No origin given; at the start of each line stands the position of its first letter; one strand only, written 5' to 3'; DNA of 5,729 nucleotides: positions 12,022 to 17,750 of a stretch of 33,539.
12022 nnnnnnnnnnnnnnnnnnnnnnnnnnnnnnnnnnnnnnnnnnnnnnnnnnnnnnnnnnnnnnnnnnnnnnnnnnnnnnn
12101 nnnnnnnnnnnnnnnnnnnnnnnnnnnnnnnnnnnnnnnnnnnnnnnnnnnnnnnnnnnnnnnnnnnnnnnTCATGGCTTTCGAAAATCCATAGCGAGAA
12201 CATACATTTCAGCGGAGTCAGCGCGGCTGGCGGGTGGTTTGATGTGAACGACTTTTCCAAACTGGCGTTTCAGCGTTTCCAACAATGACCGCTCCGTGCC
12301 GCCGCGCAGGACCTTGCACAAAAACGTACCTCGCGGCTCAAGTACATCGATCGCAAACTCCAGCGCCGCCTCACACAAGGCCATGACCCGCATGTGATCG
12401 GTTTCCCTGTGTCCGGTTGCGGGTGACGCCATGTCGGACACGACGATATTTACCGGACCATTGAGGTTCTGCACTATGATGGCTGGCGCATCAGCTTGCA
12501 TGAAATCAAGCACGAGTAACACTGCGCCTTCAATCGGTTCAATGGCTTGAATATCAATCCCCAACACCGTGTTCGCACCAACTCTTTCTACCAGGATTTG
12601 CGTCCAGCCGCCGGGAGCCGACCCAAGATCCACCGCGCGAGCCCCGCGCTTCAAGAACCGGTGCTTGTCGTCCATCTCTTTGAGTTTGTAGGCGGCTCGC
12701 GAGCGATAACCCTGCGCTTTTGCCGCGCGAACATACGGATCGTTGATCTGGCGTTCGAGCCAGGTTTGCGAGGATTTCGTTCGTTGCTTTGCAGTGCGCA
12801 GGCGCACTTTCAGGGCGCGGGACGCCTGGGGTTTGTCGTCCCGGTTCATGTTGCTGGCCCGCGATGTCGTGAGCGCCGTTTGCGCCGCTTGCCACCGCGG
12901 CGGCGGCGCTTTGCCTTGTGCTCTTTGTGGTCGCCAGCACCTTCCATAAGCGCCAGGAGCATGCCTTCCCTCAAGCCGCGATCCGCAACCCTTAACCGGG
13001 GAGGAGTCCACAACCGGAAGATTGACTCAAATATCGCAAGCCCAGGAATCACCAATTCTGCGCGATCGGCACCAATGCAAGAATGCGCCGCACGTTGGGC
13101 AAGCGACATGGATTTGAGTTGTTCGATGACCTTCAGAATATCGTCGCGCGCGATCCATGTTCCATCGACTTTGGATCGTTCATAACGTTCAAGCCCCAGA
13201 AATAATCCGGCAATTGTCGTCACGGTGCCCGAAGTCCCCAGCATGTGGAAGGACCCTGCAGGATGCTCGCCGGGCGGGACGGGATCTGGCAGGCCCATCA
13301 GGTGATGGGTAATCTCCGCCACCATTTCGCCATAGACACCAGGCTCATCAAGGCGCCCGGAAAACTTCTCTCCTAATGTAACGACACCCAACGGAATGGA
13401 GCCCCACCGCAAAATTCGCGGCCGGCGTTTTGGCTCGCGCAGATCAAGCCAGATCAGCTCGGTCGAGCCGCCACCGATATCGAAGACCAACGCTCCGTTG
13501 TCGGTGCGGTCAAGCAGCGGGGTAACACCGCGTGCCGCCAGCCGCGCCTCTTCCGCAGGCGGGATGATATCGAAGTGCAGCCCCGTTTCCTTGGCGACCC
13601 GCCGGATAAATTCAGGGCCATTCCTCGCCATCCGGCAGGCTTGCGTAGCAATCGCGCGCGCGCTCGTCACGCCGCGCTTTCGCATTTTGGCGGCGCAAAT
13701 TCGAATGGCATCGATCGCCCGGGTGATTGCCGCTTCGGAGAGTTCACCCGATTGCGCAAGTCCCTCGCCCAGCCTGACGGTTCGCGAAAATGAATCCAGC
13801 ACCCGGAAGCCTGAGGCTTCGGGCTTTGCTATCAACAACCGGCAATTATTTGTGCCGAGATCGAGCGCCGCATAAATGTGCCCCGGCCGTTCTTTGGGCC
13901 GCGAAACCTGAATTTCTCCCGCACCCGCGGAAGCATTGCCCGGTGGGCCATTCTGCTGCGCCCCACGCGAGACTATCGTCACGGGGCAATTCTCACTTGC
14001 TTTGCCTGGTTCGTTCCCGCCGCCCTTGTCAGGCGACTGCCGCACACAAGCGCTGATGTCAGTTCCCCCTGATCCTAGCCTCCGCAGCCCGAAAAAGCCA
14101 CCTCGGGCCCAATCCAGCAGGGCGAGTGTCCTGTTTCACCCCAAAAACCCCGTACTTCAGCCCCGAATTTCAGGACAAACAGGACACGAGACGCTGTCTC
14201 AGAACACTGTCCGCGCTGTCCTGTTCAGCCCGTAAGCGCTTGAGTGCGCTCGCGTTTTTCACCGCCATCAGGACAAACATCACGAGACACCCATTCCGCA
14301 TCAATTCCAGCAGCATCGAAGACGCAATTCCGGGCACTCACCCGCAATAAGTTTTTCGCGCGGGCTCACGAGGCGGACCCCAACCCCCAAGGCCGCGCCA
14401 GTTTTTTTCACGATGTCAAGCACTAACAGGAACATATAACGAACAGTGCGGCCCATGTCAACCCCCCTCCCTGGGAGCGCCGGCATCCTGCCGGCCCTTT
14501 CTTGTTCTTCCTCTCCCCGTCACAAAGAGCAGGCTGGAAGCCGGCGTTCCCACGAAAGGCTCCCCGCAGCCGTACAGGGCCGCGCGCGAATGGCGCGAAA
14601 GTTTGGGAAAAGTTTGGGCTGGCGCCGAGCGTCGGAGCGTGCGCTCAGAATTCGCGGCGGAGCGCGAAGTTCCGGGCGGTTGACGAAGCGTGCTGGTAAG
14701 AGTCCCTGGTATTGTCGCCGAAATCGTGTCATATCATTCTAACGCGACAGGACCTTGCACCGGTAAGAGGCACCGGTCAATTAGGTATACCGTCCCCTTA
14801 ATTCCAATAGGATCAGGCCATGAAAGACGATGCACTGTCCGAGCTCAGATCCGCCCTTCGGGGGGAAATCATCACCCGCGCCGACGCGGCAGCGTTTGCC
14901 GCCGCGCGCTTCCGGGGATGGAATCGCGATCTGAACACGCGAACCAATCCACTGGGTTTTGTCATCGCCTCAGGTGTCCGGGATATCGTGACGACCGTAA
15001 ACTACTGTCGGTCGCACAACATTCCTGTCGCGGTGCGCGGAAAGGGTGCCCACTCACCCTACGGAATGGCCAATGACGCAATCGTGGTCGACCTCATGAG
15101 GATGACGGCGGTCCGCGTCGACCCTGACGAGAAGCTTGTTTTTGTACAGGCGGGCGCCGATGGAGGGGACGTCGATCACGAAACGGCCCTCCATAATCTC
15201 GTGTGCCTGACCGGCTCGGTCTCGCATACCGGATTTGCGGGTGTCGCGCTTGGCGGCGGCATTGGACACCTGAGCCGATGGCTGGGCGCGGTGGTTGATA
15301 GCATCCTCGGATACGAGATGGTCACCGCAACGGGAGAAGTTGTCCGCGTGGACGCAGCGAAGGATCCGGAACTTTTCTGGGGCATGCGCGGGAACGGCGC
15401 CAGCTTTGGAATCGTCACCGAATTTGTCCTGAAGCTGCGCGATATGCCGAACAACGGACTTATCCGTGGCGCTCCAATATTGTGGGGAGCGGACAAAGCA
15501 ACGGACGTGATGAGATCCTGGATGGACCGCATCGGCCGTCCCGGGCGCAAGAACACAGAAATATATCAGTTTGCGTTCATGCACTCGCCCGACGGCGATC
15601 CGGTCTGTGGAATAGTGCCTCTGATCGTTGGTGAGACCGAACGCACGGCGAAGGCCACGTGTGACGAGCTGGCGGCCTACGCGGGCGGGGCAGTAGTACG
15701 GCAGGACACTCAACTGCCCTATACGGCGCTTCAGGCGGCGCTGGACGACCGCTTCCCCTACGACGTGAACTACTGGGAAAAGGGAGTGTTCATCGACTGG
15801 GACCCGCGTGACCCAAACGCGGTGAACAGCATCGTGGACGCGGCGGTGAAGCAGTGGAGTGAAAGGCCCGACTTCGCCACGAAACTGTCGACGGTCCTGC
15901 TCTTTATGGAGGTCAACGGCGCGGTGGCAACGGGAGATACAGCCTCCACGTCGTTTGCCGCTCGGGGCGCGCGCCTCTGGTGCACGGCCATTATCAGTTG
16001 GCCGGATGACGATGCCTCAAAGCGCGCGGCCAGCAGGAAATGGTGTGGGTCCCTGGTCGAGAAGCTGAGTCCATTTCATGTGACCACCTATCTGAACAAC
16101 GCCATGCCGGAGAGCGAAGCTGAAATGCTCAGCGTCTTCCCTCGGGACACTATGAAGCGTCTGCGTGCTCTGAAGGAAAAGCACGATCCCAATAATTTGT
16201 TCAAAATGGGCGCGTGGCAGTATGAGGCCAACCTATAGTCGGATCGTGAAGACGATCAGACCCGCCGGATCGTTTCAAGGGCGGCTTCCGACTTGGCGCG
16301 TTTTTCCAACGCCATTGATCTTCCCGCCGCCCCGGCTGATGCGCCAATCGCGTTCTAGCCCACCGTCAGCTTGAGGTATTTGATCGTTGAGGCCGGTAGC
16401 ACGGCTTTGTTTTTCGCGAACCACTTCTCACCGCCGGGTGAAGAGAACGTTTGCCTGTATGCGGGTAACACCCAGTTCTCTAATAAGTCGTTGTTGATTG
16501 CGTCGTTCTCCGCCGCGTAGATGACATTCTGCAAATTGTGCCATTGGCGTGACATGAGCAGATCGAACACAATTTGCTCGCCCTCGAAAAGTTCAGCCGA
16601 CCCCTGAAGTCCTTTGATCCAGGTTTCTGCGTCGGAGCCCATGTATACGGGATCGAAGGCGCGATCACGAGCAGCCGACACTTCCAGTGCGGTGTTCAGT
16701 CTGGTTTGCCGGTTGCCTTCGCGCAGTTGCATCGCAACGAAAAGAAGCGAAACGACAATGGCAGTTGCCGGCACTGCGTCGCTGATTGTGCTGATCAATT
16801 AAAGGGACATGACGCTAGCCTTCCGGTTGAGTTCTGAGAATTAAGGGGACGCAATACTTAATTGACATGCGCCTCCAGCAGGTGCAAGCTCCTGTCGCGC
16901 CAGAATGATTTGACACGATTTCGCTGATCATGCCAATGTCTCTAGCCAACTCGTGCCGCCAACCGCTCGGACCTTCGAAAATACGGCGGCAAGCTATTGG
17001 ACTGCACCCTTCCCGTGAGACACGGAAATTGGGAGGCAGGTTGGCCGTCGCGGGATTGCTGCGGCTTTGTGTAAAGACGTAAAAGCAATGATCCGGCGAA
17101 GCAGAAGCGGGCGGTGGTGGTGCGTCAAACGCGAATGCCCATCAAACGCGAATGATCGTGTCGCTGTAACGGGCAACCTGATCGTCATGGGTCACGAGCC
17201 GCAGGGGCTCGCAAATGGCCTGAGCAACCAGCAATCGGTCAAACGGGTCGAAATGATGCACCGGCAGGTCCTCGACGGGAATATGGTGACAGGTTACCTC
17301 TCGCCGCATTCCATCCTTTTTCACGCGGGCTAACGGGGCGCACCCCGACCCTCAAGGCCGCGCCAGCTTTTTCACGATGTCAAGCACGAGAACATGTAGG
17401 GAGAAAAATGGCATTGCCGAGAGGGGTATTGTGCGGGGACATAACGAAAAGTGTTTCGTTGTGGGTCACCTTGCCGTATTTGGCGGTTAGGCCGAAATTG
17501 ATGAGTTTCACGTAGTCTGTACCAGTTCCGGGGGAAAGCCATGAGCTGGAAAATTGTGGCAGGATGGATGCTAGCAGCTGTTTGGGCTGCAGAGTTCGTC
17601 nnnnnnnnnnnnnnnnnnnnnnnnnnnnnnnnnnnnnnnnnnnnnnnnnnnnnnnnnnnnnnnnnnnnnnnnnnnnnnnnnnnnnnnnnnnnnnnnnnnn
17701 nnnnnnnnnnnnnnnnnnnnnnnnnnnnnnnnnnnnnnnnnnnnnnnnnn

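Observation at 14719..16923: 86-nt inverted arms (72/86 identical) serve as a common 5' leader for two convergent, unrelated genes, with hairpins preserved by compensatory changes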

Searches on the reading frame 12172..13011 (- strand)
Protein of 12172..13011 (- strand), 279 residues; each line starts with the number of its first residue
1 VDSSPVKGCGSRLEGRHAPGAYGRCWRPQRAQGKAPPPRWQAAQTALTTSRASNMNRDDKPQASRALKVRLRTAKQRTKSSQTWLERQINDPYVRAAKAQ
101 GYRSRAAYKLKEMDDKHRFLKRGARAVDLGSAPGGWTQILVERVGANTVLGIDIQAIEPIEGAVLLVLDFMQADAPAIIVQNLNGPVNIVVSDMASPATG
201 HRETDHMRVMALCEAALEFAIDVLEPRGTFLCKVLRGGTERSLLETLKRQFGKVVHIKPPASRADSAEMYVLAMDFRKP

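Call 9: search_protein_families(library=pfam, proteins=[window:12172-13011:-], max_evalue=0.01)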
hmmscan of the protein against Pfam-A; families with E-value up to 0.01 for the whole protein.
window:12172-13011:- (279 aa): 2 families
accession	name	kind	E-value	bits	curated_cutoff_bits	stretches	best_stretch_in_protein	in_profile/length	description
PF01728.25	FtsJ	-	1.8e-54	184.8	24.1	1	102-276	1-181/181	FtsJ-like methyltransferase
PF13489.12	Methyltransf_23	-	0.0026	17.9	27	1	107-164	6-61/164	Methyltransferase domain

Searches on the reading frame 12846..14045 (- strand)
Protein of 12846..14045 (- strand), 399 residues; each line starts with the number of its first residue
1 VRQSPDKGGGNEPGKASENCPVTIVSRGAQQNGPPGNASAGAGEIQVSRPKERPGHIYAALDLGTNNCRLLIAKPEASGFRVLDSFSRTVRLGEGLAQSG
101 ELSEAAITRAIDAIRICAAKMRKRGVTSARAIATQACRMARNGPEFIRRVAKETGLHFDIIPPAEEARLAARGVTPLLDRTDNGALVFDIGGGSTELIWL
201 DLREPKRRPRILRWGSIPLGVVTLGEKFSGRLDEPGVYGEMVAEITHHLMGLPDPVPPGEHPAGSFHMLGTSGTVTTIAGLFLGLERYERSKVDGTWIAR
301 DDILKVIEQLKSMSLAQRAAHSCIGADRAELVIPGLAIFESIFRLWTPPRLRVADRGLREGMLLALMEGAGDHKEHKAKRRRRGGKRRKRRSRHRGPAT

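Call 9: search_protein_families(library=pfam, proteins=[window:12846-14045:-], max_evalue=0.01)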
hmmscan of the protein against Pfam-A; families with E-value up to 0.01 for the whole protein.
window:12846-14045:- (399 aa): 1 family
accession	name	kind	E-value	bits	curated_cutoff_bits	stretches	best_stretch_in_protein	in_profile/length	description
PF02541.22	Ppx-GppA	-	6.9e-47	160.7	27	1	72-367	2-282/285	Ppx/GppA phosphatase family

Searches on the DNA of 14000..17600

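Call 46: search_rna_families(source=window, start=14000, end=17600, threshold=evalue, max_evalue=5)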
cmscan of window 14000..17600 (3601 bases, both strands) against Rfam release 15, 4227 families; matches with E-value up to 5: 3.
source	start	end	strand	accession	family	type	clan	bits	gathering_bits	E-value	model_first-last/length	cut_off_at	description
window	15997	16069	+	RF02682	HDV-F-prausnitzii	Gene; ribozyme;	-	19.8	44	1.7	1-74/74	no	HDV ribozyme from F. prausnitzii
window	14492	14529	-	RF01100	PK-BYV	Cis-reg;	-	19.4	50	0.83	1-40/40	no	3'-terminal pseudoknot in BYV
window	14450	14503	+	RF02784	SorX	Gene; sRNA;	-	16.6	46.6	1.7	1-73/73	no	Singlet oxygen resistance RNA X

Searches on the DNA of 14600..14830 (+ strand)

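Call 43: search_dna_similar(query=window:14600-14830:+, collection=plasmids, mode=distant, max_evalue=0.01, max_rows=15)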
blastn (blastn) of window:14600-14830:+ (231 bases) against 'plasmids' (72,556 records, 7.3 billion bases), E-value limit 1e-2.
No match.

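Call 63: build_rna_model(alignment_id=A6, structure=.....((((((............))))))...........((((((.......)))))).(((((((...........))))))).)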
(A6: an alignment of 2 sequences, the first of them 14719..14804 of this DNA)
Model R1 built from alignment A6 (2 sequences, 86 columns); structure: as given.
model positions 86; base pairs 19; branch points 2; effective number of sequences 1.18; information 0.66 bits per position. Calibrated on 0.2 Mb of random sequence (short: E-values are rough).
structure used (alignment columns):
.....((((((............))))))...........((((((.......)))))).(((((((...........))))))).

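Call 66: search_with_rna_model(model_id=R1, sources=[window, L006, L007, L008, L009, L010, L011, L012, L013, L014, L015, L016, L017, L018, L019, L020, L021, L022, L023, L024, L025, L026, L027, L028, L029, L030, L031, L032, L033, L034, L035, L036, L040, L041, L042, L043, L044, L045, L046, L047, L048, L049, L050, L051, L052, L053, L054, L055, L056, L057, L058, L059, L060, L061, L062, L063, L064, L065, L066, L067, L068, L069, L070, L071, L072, L073, L074, L075, L076, L077, L078, L079, L080, L081, L083, L086, L087, L088, L099, L100, L101, L102, L103, L105, L106, L107, L109, L110, L111, L112], max_evalue=1)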
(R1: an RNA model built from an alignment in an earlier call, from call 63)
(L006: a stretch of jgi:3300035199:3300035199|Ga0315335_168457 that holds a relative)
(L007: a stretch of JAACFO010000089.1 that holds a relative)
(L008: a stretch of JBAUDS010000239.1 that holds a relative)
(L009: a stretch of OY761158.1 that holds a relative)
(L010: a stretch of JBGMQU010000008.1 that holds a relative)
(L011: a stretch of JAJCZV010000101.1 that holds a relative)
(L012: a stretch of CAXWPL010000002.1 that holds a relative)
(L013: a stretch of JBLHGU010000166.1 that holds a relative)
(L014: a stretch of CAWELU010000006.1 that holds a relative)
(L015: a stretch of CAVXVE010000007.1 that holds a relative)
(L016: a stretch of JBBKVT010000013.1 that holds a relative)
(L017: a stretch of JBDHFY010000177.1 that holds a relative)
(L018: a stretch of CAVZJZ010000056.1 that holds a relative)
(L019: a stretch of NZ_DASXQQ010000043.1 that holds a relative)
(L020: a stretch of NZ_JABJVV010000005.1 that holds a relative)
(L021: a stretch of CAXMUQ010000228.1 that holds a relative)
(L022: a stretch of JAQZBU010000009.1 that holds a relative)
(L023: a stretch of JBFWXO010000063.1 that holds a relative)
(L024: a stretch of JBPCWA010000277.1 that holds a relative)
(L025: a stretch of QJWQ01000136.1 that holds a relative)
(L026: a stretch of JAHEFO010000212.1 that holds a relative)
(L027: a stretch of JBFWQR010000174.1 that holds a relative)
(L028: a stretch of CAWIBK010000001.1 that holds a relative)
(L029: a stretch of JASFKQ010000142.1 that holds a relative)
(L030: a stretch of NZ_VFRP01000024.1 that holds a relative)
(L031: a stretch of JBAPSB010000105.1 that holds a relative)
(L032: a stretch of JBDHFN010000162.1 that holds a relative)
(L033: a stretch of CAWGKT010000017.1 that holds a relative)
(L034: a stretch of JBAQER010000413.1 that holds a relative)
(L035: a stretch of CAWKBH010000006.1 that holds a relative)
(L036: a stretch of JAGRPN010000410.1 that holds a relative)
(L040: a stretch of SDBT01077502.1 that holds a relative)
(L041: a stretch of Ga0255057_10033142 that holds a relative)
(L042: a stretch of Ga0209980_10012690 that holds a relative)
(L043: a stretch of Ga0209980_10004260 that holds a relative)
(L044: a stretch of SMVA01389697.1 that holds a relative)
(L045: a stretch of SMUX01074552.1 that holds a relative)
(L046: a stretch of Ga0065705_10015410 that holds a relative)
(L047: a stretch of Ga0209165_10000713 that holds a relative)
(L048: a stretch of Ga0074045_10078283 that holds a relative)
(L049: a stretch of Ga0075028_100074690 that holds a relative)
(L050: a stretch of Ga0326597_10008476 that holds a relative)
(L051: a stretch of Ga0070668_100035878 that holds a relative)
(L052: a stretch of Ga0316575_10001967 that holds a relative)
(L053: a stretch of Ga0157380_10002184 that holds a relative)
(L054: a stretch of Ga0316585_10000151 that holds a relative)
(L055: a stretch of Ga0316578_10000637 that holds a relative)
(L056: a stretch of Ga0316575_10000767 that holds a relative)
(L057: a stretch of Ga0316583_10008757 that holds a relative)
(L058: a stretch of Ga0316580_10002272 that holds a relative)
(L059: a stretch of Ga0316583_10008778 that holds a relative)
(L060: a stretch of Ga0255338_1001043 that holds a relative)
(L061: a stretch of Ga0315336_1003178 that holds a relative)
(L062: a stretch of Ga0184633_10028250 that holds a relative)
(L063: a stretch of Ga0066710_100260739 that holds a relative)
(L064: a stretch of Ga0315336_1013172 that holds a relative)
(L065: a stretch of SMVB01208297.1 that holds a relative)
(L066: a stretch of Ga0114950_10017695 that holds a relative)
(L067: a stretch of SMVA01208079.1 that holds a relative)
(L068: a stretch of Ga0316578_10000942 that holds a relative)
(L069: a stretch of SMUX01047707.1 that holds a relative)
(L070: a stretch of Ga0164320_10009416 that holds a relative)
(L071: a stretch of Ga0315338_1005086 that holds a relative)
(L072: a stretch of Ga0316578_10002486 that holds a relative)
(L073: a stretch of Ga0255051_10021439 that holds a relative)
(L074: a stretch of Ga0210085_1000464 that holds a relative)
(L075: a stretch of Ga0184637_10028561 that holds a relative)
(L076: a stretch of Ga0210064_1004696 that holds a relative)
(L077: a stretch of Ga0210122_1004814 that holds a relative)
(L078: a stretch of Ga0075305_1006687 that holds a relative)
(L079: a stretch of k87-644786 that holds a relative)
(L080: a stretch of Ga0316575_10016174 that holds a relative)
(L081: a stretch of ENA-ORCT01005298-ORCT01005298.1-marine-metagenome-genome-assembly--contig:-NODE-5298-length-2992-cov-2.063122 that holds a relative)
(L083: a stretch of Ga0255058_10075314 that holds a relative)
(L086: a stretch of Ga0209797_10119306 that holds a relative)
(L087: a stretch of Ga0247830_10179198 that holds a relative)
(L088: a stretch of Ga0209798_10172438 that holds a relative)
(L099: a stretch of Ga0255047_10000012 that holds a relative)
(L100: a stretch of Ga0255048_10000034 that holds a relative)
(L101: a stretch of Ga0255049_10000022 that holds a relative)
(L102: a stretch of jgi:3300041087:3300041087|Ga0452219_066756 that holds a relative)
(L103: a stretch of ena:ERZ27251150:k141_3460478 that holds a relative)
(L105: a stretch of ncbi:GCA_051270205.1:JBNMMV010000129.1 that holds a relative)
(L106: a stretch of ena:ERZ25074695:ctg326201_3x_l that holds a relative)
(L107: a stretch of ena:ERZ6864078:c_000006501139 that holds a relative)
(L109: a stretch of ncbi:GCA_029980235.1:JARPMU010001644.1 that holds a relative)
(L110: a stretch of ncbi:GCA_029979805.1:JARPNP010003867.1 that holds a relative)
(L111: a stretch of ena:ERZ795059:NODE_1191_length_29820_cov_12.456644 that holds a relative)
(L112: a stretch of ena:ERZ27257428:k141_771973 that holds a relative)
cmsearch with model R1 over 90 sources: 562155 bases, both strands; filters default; matches with E-value up to 1: 2.
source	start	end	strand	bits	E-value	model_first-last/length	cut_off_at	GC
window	14719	14804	+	114.2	4.2e-25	1-86/86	no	0.49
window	16838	16923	-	111.9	1.4e-24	1-86/86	no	0.5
